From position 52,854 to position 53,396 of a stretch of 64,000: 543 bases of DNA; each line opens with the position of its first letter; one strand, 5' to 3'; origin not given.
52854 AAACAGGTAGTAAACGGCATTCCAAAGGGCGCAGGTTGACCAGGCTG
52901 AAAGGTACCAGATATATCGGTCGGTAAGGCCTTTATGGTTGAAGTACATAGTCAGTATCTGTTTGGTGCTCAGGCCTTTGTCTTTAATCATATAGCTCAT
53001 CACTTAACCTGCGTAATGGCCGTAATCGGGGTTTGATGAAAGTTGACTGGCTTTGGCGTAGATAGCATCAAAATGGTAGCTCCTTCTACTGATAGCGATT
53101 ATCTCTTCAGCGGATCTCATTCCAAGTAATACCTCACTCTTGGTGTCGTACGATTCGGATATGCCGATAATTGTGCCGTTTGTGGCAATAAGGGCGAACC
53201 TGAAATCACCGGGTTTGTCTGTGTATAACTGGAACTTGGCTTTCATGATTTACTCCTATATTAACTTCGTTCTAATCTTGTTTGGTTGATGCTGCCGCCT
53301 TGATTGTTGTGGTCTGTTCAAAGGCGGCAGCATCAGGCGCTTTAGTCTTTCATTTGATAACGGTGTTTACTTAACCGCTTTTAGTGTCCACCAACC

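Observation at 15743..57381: Recurrent AT-rich motifs (TACGYAA and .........) concentrated in intergenic regions of the pilus and polysaccharide genes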

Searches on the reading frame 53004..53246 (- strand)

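Call 7: search_protein_families(library=pfam, proteins=[window:53004-53246:-])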
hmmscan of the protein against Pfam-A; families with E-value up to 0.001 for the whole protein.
window:53004-53246:- (80 aa): 1 family
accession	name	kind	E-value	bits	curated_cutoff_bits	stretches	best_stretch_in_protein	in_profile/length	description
PF07411.17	DUF1508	-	4.8e-09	36.4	22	1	10-46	1-37/48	Domain of unknown function (DUF1508)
